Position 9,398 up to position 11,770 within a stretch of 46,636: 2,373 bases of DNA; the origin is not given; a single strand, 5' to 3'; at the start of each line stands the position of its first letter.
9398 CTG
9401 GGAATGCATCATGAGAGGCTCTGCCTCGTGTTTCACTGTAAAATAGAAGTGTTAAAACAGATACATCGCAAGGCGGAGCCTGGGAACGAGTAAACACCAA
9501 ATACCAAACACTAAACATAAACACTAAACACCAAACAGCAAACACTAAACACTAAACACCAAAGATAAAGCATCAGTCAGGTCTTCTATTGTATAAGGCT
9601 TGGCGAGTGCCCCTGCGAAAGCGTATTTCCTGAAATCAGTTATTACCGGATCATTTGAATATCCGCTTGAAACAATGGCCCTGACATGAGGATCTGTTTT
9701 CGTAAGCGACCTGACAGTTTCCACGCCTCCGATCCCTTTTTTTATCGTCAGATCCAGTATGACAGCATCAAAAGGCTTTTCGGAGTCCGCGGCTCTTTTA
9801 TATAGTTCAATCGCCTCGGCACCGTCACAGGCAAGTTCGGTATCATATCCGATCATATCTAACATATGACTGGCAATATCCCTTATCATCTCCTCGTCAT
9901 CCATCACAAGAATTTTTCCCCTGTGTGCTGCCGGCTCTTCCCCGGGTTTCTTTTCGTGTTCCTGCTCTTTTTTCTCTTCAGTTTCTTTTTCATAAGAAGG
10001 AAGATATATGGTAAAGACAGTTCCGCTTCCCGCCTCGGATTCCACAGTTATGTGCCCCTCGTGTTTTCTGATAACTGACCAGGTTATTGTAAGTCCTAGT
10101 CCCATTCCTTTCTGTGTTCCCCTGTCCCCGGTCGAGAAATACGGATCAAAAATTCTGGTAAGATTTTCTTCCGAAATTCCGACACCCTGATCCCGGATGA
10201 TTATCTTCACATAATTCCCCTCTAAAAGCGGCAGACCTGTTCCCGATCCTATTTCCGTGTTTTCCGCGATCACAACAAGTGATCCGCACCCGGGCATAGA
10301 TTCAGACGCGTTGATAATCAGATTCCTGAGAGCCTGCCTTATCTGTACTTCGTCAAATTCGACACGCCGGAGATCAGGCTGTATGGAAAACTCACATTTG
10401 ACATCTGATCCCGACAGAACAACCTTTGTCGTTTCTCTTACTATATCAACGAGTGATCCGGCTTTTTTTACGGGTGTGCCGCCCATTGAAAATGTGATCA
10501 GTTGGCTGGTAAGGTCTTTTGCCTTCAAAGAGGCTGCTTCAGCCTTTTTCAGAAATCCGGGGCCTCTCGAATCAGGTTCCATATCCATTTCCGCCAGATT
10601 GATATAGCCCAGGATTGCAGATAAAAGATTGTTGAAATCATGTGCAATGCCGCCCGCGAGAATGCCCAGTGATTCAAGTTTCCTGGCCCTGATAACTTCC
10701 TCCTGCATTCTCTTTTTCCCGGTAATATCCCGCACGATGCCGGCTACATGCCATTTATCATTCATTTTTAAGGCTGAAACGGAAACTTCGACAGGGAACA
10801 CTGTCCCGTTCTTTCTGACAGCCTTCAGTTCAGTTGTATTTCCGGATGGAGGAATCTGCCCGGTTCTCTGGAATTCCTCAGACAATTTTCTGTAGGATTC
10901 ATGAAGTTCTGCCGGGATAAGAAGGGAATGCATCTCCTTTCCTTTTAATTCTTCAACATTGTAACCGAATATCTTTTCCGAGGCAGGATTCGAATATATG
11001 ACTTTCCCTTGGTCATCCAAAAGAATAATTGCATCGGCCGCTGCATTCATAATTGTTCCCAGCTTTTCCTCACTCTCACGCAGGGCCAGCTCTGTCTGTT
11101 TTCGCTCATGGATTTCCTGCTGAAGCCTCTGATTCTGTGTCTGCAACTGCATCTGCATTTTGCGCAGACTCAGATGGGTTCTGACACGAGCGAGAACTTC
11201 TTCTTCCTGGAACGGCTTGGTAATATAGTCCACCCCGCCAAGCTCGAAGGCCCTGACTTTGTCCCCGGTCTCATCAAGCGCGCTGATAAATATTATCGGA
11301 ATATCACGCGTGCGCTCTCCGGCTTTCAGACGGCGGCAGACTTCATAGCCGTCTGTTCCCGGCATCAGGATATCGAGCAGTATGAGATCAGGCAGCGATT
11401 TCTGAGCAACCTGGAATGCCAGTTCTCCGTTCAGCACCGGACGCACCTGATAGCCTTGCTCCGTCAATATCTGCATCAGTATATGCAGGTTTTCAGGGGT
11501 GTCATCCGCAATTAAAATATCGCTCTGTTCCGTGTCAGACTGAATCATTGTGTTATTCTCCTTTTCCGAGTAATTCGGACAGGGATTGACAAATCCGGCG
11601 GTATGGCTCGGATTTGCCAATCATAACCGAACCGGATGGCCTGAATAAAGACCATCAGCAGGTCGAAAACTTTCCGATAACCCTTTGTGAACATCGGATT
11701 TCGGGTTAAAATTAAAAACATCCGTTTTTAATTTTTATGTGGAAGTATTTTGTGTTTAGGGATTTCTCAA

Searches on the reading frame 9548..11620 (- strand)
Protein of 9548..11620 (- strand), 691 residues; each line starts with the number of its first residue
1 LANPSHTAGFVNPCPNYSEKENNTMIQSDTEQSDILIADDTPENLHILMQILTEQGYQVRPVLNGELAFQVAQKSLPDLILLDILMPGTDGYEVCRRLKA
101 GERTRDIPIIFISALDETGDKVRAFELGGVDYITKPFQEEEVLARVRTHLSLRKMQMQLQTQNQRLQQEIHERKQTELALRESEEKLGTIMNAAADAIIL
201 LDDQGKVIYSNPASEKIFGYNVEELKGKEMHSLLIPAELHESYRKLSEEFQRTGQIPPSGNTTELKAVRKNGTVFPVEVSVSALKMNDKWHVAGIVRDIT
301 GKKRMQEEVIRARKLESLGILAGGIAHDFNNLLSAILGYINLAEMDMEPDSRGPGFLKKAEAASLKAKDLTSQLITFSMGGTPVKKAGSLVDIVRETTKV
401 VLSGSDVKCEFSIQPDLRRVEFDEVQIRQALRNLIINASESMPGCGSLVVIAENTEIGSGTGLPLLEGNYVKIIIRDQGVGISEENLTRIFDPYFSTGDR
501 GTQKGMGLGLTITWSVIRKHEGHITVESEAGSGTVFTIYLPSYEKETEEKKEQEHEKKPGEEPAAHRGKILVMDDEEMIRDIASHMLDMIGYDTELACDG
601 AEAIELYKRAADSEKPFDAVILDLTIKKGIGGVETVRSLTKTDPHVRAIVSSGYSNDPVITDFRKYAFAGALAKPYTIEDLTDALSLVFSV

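Call 24: search_protein_families(library=ncbifam, proteins=[window:9548-11620:-], max_evalue=0.001)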
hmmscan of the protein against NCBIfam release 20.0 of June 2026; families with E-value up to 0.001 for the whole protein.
window:9548-11620:- (691 aa): 163 families (the best 25 are shown)
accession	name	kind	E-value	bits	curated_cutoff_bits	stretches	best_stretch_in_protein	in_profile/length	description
NF010076.0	PRK13557.1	subfamily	3.7e-80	269.9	631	2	205-684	53-528/540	histidine kinase famiy protein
NF046020.1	HisKinCckABruc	equivalog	4.8e-77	259.6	1000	2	172-684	333-862/868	cell cycle histidine kinase CckA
NF046026.1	HisKinCckACaul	equivalog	1.7e-61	208.2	1000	2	155-657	152-644/678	cell cycle histidine kinase CckA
NF008468.0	PRK11360.1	equivalog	1.2e-60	205.6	646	1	179-548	262-614/616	two-component system sensor histidine kinase AtoS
NF010411.0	PRK13837.1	equivalog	7.6e-59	199.5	647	1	291-685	423-808/828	two-component system VirA-like sensor kinase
NF052574.1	HisKinEspCMyxo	equivalog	1.3e-53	182.3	1200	2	202-681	305-775/785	serine histidine kinase EspC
NF052573.1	HisKinEspAMyxo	equivalog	3.5e-48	164.2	1400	2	418-682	495-743/755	serine histidine kinase EspA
NF041777.1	sens_FixL_Rhizob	equivalog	2.4e-46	158.4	850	1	167-543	105-482/485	sensor protein FixL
TIGR02956.1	TMAO_torS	equivalog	2.9e-45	154.8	676.5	2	400-686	549-817/967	TMAO reductase system sensor histidine kinase/response regulator TorS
NF008302.0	PRK11091.1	equivalog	7.9e-45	153.3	838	2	154-687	124-641/779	aerobic respiration two-component sensor histidine kinase ArcB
NF011874.0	PRK15347.1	equivalog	6.1e-42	143.7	852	3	32-198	690-857/921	two component system sensor kinase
NF007135.0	PRK09581.1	equivalog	1e-39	136.6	474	1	34-192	4-151/457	PleD family two-component system response regulator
NF045944.1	ResRegRpaBCyano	equivalog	3.7e-39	134.4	330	2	36-221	1-186/229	response regulator transcription factor RpaB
NF038297.2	hybrid_HK_HrmK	equivalog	1.3e-38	133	725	2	406-642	332-559/607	hybrid histidine kinase/response regulator HrmK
NF008099.0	PRK10841.1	equivalog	1.5e-36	125.5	920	2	420-556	579-704/949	two-component system sensor histidine kinase RcsC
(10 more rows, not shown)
